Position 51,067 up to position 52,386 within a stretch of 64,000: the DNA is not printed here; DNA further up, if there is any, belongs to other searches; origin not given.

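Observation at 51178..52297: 44-bp composite direct repeats bracket an AT-rich one-gene cassette (HTH-GHKL ATPase-DUF4325)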

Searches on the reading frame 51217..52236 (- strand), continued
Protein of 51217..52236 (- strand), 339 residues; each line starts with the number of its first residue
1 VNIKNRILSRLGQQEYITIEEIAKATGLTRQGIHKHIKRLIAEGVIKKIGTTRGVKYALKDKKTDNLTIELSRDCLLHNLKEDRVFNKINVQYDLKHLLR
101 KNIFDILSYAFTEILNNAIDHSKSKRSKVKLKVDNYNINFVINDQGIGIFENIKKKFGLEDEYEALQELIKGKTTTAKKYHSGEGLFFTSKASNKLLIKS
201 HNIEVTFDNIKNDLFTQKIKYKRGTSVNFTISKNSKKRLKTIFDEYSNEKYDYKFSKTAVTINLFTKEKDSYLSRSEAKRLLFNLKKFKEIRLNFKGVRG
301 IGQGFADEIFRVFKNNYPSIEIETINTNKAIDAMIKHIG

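Call 66: search_protein_families(library=pfam, alignment_id=A5, max_evalue=0.0001)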
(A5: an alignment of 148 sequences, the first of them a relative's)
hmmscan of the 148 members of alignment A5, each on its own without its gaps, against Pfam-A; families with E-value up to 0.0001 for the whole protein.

A. member 1, L002:3515-3907:- (131 aa): 1 family
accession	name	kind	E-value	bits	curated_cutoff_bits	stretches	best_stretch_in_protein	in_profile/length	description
PF02566.24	OsmC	-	1.1e-10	42.2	27.5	1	34-120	3-93/100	OsmC-like protein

B. families by the number of members that match (of 148 scanned): 180 families (the first 25 are shown)
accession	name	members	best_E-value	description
PF02547.20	Queuosine_synth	2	3.8e-134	Queuosine biosynthesis protein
PF00266.25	Aminotran_5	2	7.7e-48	Aminotransferase class-V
PF01040.23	UbiA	2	3.9e-39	UbiA prenyltransferase family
PF04343.18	DUF488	2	1.7e-35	Domain of unknown function DUF488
PF00155.27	Aminotran_1_2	2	2.1e-17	Aminotransferase class I and II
PF13173.12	AAA_14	2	3.5e-13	AAA domain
PF11721.14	Malectin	2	1.6e-11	Malectin domain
PF07676.18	PD40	2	1.2e-07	WD40-like Beta Propeller Repeat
PF22751.1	DUF488-N3a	2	6.3e-07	Active DUF488-N3 subclade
PF15979.11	Glyco_hydro_115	1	7.5e-145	Glycosyl hydrolase family 115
PF00133.28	tRNA-synt_1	1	6.8e-136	tRNA synthetases class I (I, L, M and V)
PF20581.3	DUF6785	1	6.7e-114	Family of unknown function (DUF6785)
PF00749.27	tRNA-synt_1c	1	1.4e-111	tRNA synthetases class I (E and Q), catalytic domain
PF10011.15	DUF2254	1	9.8e-109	Predicted membrane protein (DUF2254)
PF07733.18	DNA_pol3_alpha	1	7.3e-103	Bacterial DNA polymerase III alpha NTPase domain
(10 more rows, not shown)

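Call 68: search_protein_representatives(protein=window:51217-52236:-)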
Query: 339 residues. Proteins with E-value up to 0.001 (for the whole library): 2309; up to 1e-10: 1397; up to 1e-30: 656. The best 150 are listed.
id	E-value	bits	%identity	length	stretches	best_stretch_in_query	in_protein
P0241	1.7e-98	346.5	49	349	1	1-337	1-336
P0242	1.4e-86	307.4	46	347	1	1-338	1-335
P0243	1.4e-85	304.1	44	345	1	3-338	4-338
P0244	4.3e-81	289.4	47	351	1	2-338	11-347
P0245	1.2e-80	287.9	50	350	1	21-338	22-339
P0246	1.8e-80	287.3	41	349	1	2-337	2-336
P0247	4.1e-79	282.9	43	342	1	18-337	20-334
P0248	3.1e-76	273.4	42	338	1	4-338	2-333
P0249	2.7e-75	270.3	39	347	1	4-338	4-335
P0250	5.0e-75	269.4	44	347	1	2-336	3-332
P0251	1.1e-74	268.3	43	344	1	17-337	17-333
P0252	1.3e-74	268.1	44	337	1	4-327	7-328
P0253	2.0e-73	264.2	41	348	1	5-338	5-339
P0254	3.1e-73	263.6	41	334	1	1-338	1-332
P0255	2.9e-72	260.4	46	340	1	1-337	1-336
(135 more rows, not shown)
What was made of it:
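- On wHTH-HATPase_c-DUF4325 protein family (Pfam PF14213-containing, about 340 aa): 656 representatives of 50% clusters at E <= 1e-30 (call 68).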
